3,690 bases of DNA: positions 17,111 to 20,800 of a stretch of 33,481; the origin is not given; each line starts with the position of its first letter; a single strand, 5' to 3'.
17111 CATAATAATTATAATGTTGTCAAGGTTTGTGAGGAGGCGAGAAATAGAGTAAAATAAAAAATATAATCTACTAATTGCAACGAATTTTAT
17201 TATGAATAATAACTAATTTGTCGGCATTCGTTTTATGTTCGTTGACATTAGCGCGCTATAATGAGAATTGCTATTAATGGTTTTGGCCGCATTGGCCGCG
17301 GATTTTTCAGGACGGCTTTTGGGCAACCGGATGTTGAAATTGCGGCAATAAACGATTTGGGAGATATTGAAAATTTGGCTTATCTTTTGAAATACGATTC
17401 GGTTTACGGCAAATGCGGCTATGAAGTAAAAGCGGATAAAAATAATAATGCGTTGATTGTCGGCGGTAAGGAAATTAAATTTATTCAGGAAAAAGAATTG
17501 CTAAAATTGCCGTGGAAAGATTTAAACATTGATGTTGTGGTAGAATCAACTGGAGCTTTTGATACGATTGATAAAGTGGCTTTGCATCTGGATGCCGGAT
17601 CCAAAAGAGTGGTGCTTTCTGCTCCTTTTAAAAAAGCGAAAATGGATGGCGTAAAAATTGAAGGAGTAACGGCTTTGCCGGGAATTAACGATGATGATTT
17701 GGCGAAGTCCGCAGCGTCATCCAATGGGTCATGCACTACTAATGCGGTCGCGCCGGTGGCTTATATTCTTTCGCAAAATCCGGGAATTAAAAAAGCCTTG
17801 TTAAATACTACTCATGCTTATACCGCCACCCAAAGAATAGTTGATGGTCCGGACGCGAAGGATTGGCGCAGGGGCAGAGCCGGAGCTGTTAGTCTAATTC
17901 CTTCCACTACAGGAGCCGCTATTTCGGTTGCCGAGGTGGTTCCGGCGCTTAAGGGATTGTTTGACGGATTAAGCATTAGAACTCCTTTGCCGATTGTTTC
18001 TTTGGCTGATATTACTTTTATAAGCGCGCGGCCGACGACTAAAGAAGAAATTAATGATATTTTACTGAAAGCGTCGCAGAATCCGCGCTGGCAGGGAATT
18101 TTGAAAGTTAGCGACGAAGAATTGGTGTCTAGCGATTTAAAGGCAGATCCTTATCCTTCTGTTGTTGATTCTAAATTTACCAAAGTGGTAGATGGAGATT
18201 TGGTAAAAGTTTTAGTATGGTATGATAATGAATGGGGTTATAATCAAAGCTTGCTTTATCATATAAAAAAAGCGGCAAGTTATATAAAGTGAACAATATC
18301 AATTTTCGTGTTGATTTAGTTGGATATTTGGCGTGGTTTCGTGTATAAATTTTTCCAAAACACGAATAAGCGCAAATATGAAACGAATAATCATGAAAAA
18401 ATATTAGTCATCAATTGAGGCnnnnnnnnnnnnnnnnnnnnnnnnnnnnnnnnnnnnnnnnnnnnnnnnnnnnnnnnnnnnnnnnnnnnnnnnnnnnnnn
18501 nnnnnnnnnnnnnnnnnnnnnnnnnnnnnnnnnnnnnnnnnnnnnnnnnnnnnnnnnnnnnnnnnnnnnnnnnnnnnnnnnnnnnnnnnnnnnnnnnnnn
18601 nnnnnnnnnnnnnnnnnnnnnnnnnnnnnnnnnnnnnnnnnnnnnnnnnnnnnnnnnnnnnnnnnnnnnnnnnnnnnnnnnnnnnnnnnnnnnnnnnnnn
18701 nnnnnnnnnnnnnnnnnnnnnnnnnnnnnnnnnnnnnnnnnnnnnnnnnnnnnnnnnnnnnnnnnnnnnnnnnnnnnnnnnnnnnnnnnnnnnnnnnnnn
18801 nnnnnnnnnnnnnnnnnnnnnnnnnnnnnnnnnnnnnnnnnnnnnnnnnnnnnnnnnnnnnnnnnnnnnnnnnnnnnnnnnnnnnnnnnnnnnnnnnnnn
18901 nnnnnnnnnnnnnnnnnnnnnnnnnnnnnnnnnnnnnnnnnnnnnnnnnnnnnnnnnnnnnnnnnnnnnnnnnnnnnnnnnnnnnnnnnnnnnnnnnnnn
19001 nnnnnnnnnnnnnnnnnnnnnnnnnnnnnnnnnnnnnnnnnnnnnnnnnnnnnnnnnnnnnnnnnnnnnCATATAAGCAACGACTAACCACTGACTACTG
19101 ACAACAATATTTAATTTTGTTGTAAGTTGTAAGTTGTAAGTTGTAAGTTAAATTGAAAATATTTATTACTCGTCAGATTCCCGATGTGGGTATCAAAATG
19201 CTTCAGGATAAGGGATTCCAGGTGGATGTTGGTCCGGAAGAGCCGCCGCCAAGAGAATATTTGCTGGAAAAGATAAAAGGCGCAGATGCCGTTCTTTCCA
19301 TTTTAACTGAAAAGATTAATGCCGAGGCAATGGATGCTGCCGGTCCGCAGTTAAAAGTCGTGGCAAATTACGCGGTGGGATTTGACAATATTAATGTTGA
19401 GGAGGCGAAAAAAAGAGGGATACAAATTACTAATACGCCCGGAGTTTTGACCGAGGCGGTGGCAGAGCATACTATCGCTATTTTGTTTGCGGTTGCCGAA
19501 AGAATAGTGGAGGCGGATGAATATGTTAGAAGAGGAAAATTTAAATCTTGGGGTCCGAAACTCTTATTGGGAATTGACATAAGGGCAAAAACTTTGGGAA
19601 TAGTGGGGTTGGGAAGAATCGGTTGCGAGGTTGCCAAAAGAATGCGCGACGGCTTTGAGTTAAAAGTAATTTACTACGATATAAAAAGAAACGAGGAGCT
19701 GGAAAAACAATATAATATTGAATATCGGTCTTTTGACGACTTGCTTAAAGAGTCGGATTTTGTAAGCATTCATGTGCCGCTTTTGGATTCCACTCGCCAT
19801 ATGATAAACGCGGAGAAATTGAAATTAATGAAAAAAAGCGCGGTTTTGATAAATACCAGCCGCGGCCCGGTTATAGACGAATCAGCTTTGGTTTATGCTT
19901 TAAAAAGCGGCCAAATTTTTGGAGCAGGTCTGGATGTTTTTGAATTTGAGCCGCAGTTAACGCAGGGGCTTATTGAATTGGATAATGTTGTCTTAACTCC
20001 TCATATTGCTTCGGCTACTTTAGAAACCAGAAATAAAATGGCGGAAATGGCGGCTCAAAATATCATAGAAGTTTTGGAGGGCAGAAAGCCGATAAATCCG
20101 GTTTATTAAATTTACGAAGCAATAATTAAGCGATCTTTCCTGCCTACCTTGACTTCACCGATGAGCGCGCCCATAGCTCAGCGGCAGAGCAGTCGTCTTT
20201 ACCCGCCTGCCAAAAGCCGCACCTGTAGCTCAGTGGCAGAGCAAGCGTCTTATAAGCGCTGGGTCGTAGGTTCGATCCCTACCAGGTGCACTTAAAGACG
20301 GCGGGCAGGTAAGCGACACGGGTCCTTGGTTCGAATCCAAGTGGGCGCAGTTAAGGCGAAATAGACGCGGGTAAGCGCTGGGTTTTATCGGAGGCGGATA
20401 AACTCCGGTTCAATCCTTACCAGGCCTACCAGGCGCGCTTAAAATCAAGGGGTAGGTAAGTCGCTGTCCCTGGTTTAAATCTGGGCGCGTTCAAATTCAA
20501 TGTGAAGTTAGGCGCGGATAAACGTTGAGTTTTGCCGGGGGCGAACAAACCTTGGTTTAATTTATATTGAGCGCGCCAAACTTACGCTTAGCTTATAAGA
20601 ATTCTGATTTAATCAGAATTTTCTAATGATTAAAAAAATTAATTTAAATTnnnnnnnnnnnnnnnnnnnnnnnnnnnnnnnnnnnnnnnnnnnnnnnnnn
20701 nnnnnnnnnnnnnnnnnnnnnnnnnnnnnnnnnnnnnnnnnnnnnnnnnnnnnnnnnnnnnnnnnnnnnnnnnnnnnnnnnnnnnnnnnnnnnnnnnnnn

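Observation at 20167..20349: A complete tRNA-Ile(UAU) gene nested where the anticodon loop of a second, otherwise canonical tRNA gene should be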

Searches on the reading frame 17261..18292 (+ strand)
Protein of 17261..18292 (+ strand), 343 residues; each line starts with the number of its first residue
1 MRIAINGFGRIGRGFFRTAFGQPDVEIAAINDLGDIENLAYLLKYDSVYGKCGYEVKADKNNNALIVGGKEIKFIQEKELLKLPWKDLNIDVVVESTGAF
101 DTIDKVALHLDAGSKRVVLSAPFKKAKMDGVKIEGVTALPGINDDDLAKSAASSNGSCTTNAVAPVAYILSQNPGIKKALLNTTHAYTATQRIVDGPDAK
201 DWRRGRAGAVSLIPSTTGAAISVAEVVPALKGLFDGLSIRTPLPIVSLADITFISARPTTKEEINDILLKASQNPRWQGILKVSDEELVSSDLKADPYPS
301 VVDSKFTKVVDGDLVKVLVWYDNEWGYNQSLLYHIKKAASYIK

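Call 8: search_protein_families(library=pfam, proteins=[window:17261-18292:+])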
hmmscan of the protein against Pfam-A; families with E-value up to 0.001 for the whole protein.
window:17261-18292:+ (343 aa): 2 families
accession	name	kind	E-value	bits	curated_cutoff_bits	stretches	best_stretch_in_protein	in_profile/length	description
PF02800.25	Gp_dh_C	-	7.6e-48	162.5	24.4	1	163-321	1-158/158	Glyceraldehyde 3-phosphate dehydrogenase, C-terminal domain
PF00044.30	Gp_dh_N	-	2.4e-36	124.5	31.7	1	1-102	1-100/101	Glyceraldehyde 3-phosphate dehydrogenase, NAD binding domain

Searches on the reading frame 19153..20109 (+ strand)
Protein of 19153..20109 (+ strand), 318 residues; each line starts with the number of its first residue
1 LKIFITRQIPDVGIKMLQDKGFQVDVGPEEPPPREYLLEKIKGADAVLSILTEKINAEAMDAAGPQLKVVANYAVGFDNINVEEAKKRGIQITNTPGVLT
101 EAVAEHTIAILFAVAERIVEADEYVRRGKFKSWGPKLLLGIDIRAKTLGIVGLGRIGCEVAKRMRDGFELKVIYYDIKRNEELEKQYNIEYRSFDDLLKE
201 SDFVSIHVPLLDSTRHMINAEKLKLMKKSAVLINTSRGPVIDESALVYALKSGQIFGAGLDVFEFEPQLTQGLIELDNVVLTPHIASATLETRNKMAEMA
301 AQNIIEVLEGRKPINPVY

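Call 8: search_protein_families(library=pfam, proteins=[window:19153-20109:+])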
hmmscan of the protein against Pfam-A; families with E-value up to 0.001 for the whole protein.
window:19153-20109:+ (318 aa): 5 families
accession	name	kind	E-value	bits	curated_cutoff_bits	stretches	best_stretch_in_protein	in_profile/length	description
PF02826.25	2-Hacid_dh_C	-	5.8e-62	208.7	25.1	1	109-286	2-178/178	D-isomer specific 2-hydroxyacid dehydrogenase, NAD binding domain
PF00389.36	2-Hacid_dh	-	4.1e-36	124.1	24.6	1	3-317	1-133/134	D-isomer specific 2-hydroxyacid dehydrogenase, catalytic domain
PF03446.21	NAD_binding_2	-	1.1e-05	26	21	1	148-251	2-108/161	NAD binding domain of 6-phosphogluconate dehydrogenase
PF07991.19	KARI_N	-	0.00028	21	20.6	0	143-232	2-91/165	Acetohydroxy acid isomeroreductase, NADPH-binding domain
PF01408.29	GFO_IDH_MocA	-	0.0009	20.4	24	0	148-216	3-75/120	Oxidoreductase family, NAD-binding Rossmann fold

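Call 9: find_homologous_proteins(query=window:19153-20109:+, max_evalue=1e-40)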
Query window:19153-20109:+ (318 aa): 7990 proteins with E <= 1e-40 among 8000 candidates; the best 120 are listed.
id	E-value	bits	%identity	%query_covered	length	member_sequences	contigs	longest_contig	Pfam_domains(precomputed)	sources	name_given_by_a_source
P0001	7.0e-203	690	100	100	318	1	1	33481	PF03446.22,PF00389.37,PF02826.26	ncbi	-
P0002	1.9e-170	584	84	100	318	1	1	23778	PF00389.37,PF02826.26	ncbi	-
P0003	6.5e-166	569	81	100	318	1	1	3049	PF00389.37,PF02826.26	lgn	-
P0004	1.8e-158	544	77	99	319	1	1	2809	PF00389.37,PF02826.26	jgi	jgi:glyoxylate reductase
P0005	7.9e-145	500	72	100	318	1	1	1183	PF00389.37,PF02826.26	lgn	-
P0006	3.7e-144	497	71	99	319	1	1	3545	PF00389.37,PF02826.26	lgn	-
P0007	3.6e-142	491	70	99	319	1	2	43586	PF00389.37,PF02826.26,PF07991.19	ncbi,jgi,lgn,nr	ncbi:MAG: D-glycerate dehydrogenase [Parcubacteria group bacterium]|nr:D-glycerate dehydrogenase [Pa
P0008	1.1e-141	489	70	99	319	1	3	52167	PF03446.22,PF00389.37,PF02826.26,PF07991.19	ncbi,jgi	-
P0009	1.2e-141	489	70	99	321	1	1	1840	PF00389.37,PF02826.26,PF07991.19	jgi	-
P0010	2.2e-141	488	70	99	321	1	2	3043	PF00389.37,PF02826.26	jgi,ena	-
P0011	4.3e-141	487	70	99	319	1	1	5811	PF03446.22,PF00389.37,PF02826.26,PF07991.19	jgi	-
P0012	4.7e-141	487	69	99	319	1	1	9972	PF00389.37,PF02826.26,PF07991.19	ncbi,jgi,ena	-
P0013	5.6e-141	487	69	99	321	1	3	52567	PF00389.37,PF02826.26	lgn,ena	-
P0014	6.3e-141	487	72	99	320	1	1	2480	PF00389.37,PF02826.26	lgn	-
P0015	7.4e-141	487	70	99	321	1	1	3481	PF00389.37,PF02826.26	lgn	-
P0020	2.1e-140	485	68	99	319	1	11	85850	PF00389.37,PF02826.26,PF07991.19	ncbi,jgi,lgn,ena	-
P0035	1.5e-139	482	70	99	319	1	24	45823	PF00389.37,PF02826.26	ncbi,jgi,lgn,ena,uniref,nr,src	ncbi:MAG: D-glycerate dehydrogenase [Candidatus Portnoybacteria bacterium RIFCSPLOWO2_12_FULL_39_9]|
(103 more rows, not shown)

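Call 10: find_encoding_contigs(protein=P0002, flank=4000, max_places=3)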
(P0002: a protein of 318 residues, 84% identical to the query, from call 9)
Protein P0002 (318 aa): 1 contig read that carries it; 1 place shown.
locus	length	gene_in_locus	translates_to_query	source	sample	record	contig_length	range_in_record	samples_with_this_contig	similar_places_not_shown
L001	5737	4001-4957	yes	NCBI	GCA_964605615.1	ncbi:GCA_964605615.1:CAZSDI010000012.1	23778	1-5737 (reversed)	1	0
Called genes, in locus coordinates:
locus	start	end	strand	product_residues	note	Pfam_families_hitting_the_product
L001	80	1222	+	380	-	PF09511:RNA_lig_T4_1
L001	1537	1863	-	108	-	-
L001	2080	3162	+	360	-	PF00044:Gp_dh_N, PF02800:Gp_dh_C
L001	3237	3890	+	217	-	-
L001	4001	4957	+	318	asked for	PF00389:2-Hacid_dh, PF02826:2-Hacid_dh_C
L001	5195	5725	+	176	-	-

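Call 11: find_encoding_contigs(protein=P0003, flank=4000, max_places=3)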
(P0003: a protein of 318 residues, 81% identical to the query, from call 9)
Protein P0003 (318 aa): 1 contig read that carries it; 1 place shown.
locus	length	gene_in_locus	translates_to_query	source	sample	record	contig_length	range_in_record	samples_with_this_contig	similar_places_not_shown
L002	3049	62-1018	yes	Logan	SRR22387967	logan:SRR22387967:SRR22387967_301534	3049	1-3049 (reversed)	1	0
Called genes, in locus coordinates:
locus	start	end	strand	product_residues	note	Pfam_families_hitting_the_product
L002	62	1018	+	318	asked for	PF00389:2-Hacid_dh, PF02826:2-Hacid_dh_C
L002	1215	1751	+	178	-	-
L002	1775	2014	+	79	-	-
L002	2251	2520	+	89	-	PF04977:DivIC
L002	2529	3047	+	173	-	?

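Call 12: find_encoding_contigs(protein=P0004, flank=4000, max_places=3)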
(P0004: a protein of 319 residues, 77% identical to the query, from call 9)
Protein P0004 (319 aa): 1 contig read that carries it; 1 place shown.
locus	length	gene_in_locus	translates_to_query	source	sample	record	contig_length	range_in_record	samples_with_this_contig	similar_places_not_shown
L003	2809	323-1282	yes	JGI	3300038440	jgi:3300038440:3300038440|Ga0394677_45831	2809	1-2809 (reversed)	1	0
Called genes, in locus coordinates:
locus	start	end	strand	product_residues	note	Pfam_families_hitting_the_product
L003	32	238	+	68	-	-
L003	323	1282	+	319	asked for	PF00389:2-Hacid_dh, PF02826:2-Hacid_dh_C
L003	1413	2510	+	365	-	PF13365:Trypsin_2 (weak)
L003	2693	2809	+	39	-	?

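Call 36: find_encoding_contigs(protein=P0007, flank=2500, max_places=2)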
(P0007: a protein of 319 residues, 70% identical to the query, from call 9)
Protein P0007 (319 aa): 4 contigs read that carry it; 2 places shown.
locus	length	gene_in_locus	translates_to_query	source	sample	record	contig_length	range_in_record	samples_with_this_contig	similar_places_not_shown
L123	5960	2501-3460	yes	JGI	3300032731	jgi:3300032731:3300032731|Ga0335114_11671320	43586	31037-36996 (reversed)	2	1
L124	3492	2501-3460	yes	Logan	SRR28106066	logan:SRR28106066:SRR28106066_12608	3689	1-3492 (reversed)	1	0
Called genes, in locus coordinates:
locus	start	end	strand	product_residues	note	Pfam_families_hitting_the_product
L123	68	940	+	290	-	-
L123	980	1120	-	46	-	-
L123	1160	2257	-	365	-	PF04055:Radical_SAM, PF13353:Fer4_12 (weak)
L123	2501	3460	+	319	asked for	PF00389:2-Hacid_dh, PF02826:2-Hacid_dh_C, PF07991:KARI_N (weak)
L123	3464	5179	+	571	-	PF14890:Intein_splicing (weak), PF14528:LAGLIDADG_3 (faint), PF01351:RNase_HII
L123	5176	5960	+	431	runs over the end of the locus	PF01979:Amidohydro_1, PF07969:Amidohydro_3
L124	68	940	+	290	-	-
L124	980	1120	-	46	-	-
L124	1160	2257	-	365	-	PF04055:Radical_SAM, PF13353:Fer4_12 (weak)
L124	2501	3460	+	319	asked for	PF00389:2-Hacid_dh, PF02826:2-Hacid_dh_C, PF07991:KARI_N (weak)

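Call 37: find_encoding_contigs(protein=P0006, flank=2500, max_places=2)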
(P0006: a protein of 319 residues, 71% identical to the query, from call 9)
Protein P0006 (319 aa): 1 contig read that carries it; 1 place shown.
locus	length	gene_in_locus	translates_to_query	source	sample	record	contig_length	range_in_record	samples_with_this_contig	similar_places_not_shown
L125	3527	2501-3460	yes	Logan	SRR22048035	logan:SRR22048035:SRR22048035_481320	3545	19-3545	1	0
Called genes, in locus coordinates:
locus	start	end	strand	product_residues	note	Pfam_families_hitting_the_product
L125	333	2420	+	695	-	PF16927:HisKA_7TM, PF01590:GAF (weak), PF13185:GAF_2 (weak), PF13492:GAF_3, PF00512:HisKA, PF02518:HATPase_c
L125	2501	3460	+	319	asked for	PF00389:2-Hacid_dh, PF02826:2-Hacid_dh_C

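Call 38: find_encoding_contigs(protein=P0035, flank=2500, max_places=3)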
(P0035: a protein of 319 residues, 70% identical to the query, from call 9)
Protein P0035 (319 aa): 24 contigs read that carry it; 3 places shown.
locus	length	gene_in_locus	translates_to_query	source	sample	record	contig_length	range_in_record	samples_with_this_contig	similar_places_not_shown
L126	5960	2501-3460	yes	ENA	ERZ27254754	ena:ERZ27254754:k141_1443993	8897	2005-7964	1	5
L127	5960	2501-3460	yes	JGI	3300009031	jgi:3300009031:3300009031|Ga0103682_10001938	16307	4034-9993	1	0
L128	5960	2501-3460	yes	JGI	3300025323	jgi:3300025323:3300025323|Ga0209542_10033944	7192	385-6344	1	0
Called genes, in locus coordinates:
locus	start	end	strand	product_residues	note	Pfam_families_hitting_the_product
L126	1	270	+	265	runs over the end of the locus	PF02535:Zip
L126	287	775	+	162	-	PF00588:SpoU_methylase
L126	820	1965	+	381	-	PF01702:TGT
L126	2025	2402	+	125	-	-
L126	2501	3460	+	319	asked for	PF00389:2-Hacid_dh, PF02826:2-Hacid_dh_C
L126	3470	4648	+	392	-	-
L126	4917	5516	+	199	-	PF02245:Pur_DNA_glyco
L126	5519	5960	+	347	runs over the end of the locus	PF01351:RNase_HII, PF01035:DNA_binding_1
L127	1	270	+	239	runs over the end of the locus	PF02535:Zip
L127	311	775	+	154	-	PF00588:SpoU_methylase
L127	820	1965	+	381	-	PF01702:TGT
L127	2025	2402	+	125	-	-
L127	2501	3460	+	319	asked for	PF00389:2-Hacid_dh, PF02826:2-Hacid_dh_C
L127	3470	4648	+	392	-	-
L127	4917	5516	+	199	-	PF02245:Pur_DNA_glyco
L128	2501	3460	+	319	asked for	PF00389:2-Hacid_dh, PF02826:2-Hacid_dh_C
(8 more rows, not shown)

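Call 39: find_encoding_contigs(protein=P0020, flank=2500, max_places=3)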
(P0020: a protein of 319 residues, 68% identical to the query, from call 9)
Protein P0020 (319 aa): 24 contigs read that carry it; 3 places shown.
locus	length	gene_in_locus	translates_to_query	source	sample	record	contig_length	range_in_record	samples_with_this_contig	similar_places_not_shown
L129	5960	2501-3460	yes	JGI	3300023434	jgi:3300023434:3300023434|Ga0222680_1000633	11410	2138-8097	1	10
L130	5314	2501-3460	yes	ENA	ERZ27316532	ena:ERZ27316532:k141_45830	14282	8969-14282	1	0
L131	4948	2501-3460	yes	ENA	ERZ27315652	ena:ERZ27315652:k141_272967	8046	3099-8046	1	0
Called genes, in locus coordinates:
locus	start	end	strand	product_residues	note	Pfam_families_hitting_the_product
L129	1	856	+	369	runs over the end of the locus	-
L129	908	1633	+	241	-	PF20434:BD-FAE (faint), PF12146:Hydrolase_4 (faint)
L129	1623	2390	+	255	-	-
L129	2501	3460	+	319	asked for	PF00389:2-Hacid_dh, PF02826:2-Hacid_dh_C, PF07991:KARI_N (weak)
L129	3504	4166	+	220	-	PF13462:Thioredoxin_4, PF01323:DSBA (weak)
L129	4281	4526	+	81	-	PF00462:Glutaredoxin, PF13417:GST_N_3 (weak)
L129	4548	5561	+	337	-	PF00044:Gp_dh_N, PF02800:Gp_dh_C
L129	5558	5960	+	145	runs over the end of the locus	PF02502:LacAB_rpiB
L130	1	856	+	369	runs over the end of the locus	-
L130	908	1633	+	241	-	PF20434:BD-FAE (faint), PF12146:Hydrolase_4 (faint)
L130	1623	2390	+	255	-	-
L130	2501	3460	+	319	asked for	PF00389:2-Hacid_dh, PF02826:2-Hacid_dh_C, PF07991:KARI_N (weak)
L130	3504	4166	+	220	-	PF13462:Thioredoxin_4, PF01323:DSBA (weak)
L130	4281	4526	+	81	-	PF00462:Glutaredoxin, PF13417:GST_N_3 (weak)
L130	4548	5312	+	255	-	?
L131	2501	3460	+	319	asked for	PF00389:2-Hacid_dh, PF02826:2-Hacid_dh_C, PF07991:KARI_N (weak)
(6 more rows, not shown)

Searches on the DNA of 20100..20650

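Call 7: search_rna_families(source=window, start=20100, end=20650, threshold=evalue, max_evalue=10, show_alignments=6)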
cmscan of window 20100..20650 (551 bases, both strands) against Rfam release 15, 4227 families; matches with E-value up to 10: 4.
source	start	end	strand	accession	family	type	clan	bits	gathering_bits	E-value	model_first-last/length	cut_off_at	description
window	20219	20290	+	RF00005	tRNA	Gene; tRNA;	CL00001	70.1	29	2.5e-15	1-71/71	no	tRNA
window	20219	20291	-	RF04354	Plastid-ycf2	Cis-reg;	-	29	65.7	0.00059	1-75/75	no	Plastid-ycf2 5UTR RNA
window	20611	20623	-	RF01177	snR67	Gene; snRNA; snoRNA; CD-box;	CL00053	12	55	8.3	71-83/83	no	Small nucleolar RNA snR67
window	20131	20269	+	RF02042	HOTTIP_3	Gene; lncRNA;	-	8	50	1.4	200-353/353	no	HOXA transcript at the distal tip, conserved region 3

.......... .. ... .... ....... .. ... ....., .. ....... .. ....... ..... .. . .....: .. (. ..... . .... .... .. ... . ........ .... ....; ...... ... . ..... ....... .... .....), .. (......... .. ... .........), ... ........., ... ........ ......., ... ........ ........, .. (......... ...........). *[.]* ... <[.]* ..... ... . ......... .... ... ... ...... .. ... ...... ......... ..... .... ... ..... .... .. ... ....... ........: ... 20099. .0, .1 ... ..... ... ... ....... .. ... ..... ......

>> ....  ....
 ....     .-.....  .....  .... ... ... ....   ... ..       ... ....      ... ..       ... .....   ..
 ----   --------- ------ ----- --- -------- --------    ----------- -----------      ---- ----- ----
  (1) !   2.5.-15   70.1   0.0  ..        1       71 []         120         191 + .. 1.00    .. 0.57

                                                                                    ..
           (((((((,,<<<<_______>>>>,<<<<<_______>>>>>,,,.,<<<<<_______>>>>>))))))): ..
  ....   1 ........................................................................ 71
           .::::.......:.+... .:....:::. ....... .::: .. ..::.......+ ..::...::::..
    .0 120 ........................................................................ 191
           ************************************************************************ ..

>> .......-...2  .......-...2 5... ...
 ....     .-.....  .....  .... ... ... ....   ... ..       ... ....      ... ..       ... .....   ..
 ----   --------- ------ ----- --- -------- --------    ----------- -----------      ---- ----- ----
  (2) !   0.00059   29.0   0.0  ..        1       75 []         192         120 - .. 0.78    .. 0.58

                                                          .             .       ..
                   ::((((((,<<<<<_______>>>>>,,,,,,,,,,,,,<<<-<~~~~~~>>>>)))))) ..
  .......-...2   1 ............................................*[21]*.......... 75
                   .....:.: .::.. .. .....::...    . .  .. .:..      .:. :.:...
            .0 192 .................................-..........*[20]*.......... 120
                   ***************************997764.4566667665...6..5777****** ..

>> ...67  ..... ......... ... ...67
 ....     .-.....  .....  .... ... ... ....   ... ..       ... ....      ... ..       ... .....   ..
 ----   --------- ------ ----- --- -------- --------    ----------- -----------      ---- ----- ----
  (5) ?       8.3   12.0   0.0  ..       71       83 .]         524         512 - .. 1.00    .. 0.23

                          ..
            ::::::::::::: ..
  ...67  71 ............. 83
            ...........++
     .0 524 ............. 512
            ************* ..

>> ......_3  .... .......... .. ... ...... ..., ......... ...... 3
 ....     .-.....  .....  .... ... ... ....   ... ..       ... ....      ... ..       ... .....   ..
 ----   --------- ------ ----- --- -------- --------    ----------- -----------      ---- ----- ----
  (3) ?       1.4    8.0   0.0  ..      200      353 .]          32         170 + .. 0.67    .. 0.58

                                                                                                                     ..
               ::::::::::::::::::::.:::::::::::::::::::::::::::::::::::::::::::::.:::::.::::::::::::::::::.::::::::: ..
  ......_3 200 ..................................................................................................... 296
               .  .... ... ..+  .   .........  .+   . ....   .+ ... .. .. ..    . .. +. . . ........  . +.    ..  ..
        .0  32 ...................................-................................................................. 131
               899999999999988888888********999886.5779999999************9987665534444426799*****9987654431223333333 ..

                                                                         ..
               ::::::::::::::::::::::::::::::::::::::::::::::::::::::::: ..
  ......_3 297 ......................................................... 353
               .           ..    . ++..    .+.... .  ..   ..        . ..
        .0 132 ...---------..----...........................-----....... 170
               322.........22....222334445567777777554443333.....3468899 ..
